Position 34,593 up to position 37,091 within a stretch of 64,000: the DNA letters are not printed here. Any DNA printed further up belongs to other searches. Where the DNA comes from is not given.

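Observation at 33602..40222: Tandem duplication of a divergent module: 4-TM LytTR regulator without receiver domain + TonB-dependent-like OM barrel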

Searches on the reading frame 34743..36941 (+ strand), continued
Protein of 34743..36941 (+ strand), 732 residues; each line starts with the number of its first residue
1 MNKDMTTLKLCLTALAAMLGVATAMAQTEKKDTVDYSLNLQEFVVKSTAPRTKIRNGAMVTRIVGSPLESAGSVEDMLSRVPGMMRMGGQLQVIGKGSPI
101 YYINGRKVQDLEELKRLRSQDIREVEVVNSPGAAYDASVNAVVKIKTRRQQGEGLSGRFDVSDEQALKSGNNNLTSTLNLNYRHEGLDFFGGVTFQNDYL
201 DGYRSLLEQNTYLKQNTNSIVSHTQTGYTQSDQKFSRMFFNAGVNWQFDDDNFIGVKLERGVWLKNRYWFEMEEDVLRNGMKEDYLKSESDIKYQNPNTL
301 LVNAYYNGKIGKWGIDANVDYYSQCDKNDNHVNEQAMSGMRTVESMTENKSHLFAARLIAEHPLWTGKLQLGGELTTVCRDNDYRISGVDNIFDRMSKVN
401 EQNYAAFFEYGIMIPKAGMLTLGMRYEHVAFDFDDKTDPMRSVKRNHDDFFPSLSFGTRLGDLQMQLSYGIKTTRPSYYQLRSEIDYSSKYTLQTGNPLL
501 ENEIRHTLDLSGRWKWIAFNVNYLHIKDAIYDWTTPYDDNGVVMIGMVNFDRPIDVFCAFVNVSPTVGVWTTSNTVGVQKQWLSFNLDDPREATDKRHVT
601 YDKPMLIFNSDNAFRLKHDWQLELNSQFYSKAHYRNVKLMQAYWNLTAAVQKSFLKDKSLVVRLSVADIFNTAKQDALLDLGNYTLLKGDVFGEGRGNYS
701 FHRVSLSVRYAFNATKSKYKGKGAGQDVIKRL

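Call 56: predict_structure(alignment_id=A4)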
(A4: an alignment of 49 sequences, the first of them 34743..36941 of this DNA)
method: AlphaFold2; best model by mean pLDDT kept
length: 732 residues; sequences in the alignment: 49
mean_pLDDT: 83.8   pTM: 0.80
mean pLDDT of the five models: 83.8, 82.9, 82.0, 81.2, 80.2
residues with pLDDT >= 90: 380; 70-90: 265; 50-70: 23; < 50: 64
segments of 3 or more residues with pLDDT < 50: 1-49, 691-699, 718-723
pLDDT, mean of each block of 10 residues (from residue 1): 32 33 32 32 38 76 80 82 83 89 82 79 89 86 85 81 87 90 88 91 82 85 91 91 90 91 89 92 92 89 92 93 94 90 94 94 92 95 92 92 95 89 95 91 92 92 91 91 89 91 94 89 94 87 91 94 87 93 92 92 95 87 92 90 91 83 91 85 83 41 88 64 54 55
secondary structure, 60 per line:
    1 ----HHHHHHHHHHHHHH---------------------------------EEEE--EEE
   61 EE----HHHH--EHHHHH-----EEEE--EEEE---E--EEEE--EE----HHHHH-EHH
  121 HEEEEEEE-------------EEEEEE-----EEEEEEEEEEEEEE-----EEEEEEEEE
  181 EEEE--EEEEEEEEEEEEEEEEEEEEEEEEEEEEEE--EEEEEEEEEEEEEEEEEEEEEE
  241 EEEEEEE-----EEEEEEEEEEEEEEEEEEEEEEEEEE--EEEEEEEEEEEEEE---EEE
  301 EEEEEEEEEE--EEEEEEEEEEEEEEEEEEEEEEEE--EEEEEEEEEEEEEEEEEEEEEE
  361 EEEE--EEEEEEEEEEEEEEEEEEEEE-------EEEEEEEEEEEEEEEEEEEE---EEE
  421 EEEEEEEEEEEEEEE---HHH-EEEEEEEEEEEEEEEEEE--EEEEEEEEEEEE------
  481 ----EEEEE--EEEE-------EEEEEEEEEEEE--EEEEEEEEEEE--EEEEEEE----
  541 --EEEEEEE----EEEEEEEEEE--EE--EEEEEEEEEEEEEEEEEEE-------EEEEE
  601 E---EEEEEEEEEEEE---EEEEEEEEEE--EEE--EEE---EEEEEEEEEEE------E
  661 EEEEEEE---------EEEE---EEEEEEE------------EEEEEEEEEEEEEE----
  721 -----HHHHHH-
elements in order (helices of 4 or more, strands of 3 or more residues): H5-18 E52-55 E58-62 H67-70 H74-78 E84-87 E90-93 E100-103 H112-116 E122-128 E142-147 E153-166 E172-184 E187-216 E219-247 E253-278 E281-294 E298-310 E313-336 E339-364 E367-387 E395-414 E418-435 E443-460 E463-474 E485-489 E492-495 E503-514 E517-527 E530-536 E543-549 E554-563 E570-588 E596-601 E605-616 E620-629 E632-634 E637-639 E643-653 E660-667 E677-680 E684-690 E703-716 H726-731

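Call 63: fold_search(model_id=the predicted structure, library=pdb)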
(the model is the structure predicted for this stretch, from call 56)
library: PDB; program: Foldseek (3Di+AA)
matches with E <= 10: 900; with E <= 0.001: 202
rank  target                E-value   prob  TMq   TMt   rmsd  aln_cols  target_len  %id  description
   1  9dis_B                4.9e-21  1.00  0.55  0.63   9.7       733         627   14  Cryo-EM structure of the heme/hemoglobin transporter ChuA, in complex with de novo designed binder H3 (released 2025-05-21)
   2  9dhe                  1.2e-20  1.00  0.53  0.62   9.9       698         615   14  The crystal structure on the heme/hemoglobin transporter ChuA, in complex with heme (released 2025-05-21)
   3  9dir_B                2.5e-20  1.00  0.55  0.63  10.0       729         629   13  Cryo-EM structure of the heme/hemoglobin transporter ChuA, in complex with de novo designed binder G7 (released 2025-05-21)
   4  9nn6_A                8.3e-20  1.00  0.54  0.62   9.0       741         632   14  E. coli Cir in Complex with the RBD of Microcin V (released 2025-09-24)
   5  8the_A                2.2e-19  1.00  0.59  0.60   8.9       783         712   10  Cryo-EM structure of Pseudomonas aeruginosa TonB-dependent transporter PhuR in complex with synthetic antibody and hem (released 2024-01-31)
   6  2hdf                  3.0e-19  1.00  0.52  0.64  11.4       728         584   13  Crystal structure of the Colicin I receptor Cir from E.coli (released 2007-05-08)
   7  5nc4                  3.4e-19  1.00  0.55  0.58   9.5       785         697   14  Crystal structure of the ferric enterobactin receptor (PfeA) in complex with protochelin from Pseudomonas aeruginosa (released 2018-03-21)
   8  5fp2_B                3.8e-19  1.00  0.53  0.70   9.7       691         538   13  Crystal structure of the siderophore receptor PirA from Pseudomonas aeruginosa (released 2015-12-09)
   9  3fhh                  5.7e-19  1.00  0.54  0.62  10.2       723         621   14  Crystal structure of the heme/hemoglobin outer membrane transporter ShuA from Shigella dysenteriae (released 2009-07-14)
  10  5mzs                  7.6e-19  1.00  0.54  0.56   9.5       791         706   14  Crystal structure of the ferric enterobactin receptor (PfeA) mutant (R480A_Q482A) from Pseudomonas aeruginosa (released 2018-02-14)
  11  1fep                  2.8e-18  1.00  0.53  0.57   9.3       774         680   14  FERRIC ENTEROBACTIN RECEPTOR (released 1999-01-13)
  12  6r1f                  3.4e-18  1.00  0.55  0.57   9.2       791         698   14  Crystal structure of the ferric enterobactin receptor mutant R480A from Pseudomonas aeruginosa (PfeA) in complex with en (released 2019-04-10)
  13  5fr8_A                3.8e-18  1.00  0.50  0.52  11.4       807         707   12  Crystal structure of the siderophore receptor PirA from Acinetobacter baumannii (released 2016-05-11)
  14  5fp2_A                5.0e-18  1.00  0.51  0.72   9.9       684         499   14  Crystal structure of the siderophore receptor PirA from Pseudomonas aeruginosa (released 2015-12-09)
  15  2hdi_A                5.5e-18  1.00  0.48  0.58  14.2       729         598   14  Crystal structure of the Colicin I receptor Cir from E.coli in complex with receptor binding domain of Colicin Ia. (released 2007-05-08)
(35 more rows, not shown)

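Call 75: find_related_loci(query=A4, collection=metagenome_contigs, flank=4000)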
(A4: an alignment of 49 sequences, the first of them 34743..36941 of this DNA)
Query A4 (732 aa) in metagenome_contigs; peptide patterns used: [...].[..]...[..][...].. (x = any residue, [..] = any of these).
600 stretches matched a pattern (row limit reached: there are more); 553 encode a relative of the query (tblastn E <= 1e-3); the best 80 are kept; 80 distinct loci.
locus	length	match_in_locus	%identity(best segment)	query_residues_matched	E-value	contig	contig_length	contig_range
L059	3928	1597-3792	96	1-732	0e+0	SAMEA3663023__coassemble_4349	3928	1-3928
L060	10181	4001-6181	83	1-732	0e+0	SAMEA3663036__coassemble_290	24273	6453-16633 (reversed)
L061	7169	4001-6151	73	10-732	0e+0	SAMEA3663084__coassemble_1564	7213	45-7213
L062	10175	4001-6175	64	1-732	0e+0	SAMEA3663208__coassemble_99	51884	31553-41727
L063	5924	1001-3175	63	1-732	0e+0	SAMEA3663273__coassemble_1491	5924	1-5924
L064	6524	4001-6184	47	3-732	0e+0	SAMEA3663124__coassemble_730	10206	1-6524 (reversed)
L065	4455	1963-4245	44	3-732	0e+0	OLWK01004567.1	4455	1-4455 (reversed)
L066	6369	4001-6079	46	40-732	0e+0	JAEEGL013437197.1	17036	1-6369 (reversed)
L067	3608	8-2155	45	44-732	0e+0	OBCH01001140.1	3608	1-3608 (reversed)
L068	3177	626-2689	39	40-732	1e-172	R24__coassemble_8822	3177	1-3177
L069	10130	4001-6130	39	9-732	4e-162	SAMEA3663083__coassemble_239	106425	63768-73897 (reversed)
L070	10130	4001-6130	39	9-732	2e-161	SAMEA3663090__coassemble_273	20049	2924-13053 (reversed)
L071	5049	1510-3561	39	40-732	1e-164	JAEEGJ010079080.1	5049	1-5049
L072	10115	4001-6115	39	11-732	1e-160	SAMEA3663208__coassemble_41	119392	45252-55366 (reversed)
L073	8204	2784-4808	40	40-732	8e-161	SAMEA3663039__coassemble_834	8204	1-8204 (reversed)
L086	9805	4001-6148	35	6-732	8e-145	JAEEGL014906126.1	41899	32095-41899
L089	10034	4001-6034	37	40-732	4e-144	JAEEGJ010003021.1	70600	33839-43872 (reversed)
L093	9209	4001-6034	36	40-732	8e-142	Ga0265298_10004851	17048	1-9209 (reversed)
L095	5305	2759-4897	38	5-732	4e-143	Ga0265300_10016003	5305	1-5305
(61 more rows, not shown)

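Call 79: search_protein_families(library=pfam, proteins=[L089:6148-6681:+, L093:6146-6877:+, L086:7711-8271:+, L095:2176-2742:+], max_evalue=0.01)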
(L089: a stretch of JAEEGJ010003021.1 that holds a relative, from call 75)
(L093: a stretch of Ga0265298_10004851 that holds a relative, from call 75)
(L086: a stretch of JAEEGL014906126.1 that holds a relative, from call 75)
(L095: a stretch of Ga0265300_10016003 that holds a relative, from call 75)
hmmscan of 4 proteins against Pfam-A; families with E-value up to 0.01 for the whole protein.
L089:6148-6681:+ (177 aa): 2 families
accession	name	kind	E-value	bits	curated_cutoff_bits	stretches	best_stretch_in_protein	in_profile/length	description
PF03358.20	FMN_red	-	1.7e-28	99.5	24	1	1-121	1-116/152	NADPH-dependent FMN reductase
PF02525.22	Flavodoxin_2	-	1.3e-15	58.1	27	1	1-156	1-179/198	Flavodoxin-like fold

L093:6146-6877:+ (243 aa): 3 families
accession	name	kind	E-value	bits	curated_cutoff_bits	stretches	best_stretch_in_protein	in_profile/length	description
PF12674.12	Zn_ribbon_2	-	4.9e-30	104.5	22.5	1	5-88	1-81/81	Putative zinc ribbon domain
PF01243.27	PNPOx_N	-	1.1e-15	58.5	28.1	1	109-231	2-118/120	Pyridoxamine 5'-phosphate oxidase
PF16242.11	Pyrid_ox_like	-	4.5e-10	39.7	28.8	1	143-232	36-125/149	Pyridoxamine 5'-phosphate oxidase like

L086:7711-8271:+ (186 aa): 1 family
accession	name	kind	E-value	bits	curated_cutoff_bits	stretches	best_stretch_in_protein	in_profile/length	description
PF09922.15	LiaF-like_C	-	2.5e-08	34.2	29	1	102-163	17-81/114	Cell wall-active antibiotics response LiaF, C-terminal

L095:2176-2742:+ (188 aa): 1 family
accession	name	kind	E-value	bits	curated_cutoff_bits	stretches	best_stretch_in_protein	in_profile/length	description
PF09922.15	LiaF-like_C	-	2.1e-09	37.7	29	1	103-159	16-73/114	Cell wall-active antibiotics response LiaF, C-terminal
